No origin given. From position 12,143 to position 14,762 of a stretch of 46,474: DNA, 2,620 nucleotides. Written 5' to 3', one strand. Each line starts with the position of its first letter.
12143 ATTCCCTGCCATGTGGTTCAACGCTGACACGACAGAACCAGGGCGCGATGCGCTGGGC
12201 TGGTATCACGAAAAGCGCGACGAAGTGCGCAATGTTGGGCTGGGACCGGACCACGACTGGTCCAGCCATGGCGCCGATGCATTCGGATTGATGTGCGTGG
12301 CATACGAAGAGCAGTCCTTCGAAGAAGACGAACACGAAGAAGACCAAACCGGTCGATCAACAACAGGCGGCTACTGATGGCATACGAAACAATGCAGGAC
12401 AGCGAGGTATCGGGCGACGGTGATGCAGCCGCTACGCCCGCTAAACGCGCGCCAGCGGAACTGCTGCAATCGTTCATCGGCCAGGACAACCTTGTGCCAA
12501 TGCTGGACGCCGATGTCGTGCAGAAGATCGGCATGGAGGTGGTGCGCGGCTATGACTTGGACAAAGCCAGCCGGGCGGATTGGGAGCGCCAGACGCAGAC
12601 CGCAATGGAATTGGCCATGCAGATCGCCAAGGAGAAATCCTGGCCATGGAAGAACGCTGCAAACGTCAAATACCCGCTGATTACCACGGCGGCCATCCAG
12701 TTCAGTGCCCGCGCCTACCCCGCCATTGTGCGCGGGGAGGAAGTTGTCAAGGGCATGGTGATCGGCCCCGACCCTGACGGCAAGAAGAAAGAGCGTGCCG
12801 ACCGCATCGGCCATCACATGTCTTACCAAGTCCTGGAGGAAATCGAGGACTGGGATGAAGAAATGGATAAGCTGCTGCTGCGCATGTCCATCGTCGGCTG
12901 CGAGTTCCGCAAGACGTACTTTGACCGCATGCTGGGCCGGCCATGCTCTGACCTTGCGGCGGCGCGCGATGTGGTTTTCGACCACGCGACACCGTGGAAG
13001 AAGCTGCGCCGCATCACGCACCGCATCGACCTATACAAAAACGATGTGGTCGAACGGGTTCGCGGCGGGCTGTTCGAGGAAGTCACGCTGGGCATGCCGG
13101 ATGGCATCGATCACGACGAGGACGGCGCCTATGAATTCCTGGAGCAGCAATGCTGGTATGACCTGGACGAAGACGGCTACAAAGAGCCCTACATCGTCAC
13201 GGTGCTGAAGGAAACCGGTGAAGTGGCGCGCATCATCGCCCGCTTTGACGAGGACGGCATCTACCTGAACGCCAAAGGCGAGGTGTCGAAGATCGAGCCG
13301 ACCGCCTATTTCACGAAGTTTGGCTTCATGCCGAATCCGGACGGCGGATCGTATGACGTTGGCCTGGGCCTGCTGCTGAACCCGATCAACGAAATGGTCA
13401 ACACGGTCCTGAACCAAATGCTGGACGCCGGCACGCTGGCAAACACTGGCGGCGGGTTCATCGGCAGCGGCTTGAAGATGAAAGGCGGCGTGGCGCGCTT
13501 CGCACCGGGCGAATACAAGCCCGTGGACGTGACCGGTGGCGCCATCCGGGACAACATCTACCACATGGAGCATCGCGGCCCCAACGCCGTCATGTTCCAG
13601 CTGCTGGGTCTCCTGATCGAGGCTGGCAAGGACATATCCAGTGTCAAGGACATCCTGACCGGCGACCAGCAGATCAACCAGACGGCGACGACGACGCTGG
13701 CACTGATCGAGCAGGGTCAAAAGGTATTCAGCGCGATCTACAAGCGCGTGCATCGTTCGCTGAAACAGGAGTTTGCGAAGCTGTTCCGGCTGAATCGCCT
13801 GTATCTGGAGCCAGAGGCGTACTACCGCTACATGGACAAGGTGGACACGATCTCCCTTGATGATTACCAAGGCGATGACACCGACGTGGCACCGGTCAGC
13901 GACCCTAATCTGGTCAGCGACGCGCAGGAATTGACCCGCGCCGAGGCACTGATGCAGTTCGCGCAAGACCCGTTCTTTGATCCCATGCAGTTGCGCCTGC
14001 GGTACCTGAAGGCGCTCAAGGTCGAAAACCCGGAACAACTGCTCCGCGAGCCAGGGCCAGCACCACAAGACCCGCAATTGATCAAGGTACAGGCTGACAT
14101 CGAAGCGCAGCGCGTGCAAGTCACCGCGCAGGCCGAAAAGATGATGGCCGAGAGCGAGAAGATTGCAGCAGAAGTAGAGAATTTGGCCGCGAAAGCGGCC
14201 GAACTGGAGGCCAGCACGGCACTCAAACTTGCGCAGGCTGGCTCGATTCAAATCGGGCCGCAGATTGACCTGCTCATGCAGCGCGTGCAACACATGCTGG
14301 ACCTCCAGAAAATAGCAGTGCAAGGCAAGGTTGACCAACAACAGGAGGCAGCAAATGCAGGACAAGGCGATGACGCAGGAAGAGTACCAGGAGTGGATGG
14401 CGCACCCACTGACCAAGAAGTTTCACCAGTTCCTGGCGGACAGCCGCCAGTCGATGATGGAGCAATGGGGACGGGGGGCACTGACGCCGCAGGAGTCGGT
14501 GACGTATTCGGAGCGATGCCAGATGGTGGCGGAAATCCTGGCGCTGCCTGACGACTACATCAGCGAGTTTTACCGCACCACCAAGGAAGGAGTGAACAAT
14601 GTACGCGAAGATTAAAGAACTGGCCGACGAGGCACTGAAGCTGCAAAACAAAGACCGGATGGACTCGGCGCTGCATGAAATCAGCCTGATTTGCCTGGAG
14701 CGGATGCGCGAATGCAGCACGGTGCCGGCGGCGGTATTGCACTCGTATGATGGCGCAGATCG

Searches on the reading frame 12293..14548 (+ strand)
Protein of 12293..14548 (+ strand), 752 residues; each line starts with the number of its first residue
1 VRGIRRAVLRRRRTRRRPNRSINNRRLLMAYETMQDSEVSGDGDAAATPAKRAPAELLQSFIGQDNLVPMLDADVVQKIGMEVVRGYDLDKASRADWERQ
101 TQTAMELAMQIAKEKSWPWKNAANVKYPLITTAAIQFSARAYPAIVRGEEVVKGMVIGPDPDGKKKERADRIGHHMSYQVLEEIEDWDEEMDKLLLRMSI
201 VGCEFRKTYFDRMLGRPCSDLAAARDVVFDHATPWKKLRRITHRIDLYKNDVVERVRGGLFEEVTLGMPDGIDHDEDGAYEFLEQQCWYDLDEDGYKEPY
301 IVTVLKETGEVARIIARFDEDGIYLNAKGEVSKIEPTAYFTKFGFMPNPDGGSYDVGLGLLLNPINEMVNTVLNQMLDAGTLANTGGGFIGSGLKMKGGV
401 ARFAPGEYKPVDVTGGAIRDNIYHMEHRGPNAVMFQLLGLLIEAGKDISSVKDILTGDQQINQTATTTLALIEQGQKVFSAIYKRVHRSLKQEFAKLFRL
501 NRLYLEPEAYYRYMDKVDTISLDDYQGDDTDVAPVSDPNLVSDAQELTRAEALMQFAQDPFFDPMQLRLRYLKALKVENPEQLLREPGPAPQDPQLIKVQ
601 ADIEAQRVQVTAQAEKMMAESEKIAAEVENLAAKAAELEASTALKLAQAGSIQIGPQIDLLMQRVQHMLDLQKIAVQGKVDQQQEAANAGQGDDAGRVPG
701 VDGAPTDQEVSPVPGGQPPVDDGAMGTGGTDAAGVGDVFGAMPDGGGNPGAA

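Call 4: search_protein_families(library=pfam, proteins=[window:12293-14548:+], max_evalue=1)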
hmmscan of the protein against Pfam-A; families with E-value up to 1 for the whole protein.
window:12293-14548:+ (752 aa): 2 families
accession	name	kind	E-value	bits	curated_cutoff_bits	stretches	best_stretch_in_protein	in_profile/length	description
PF08898.15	DUF1843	-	0.6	11.2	23.3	0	610-640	22-52/52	Domain of unknown function (DUF1843)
PF01519.22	DUF16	-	0.77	10.7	40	0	592-666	32-93/104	Protein of unknown function DUF16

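Call 5: search_protein_families(library=phrogs, proteins=[window:12293-14548:+], max_evalue=0.01)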
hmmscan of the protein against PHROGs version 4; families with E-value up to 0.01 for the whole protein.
window:12293-14548:+ (752 aa): 2 families
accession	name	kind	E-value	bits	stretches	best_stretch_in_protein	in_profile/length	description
phrog_1216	-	head and packaging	5.9e-18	65.7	1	340-688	343-669/714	portal protein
phrog_156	-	head and packaging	0.00038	20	1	421-685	377-671/681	portal protein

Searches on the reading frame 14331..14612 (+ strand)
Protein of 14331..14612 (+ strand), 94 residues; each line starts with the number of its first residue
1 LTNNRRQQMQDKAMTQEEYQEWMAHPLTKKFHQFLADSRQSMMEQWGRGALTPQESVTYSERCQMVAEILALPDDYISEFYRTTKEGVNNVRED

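Call 4: search_protein_families(library=pfam, proteins=[window:14331-14612:+], max_evalue=1)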
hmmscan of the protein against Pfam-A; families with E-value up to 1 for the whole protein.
window:14331-14612:+ (94 aa): 3 families
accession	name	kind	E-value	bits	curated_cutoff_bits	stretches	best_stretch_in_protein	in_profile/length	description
PF18373.7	Spectrin_2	-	0.0075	16.8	26.4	1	12-43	22-52/78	Spectrin like domain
PF08439.15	Peptidase_M3_N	-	0.031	14.9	25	0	13-40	4-32/70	Oligopeptidase F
PF20915.2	VPg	-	0.043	14.2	27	1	13-30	9-26/61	Viral genome-linked protein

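Call 5: search_protein_families(library=phrogs, proteins=[window:14331-14612:+], max_evalue=0.01)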
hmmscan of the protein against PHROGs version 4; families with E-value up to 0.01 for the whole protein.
window:14331-14612:+ (94 aa): 0 families
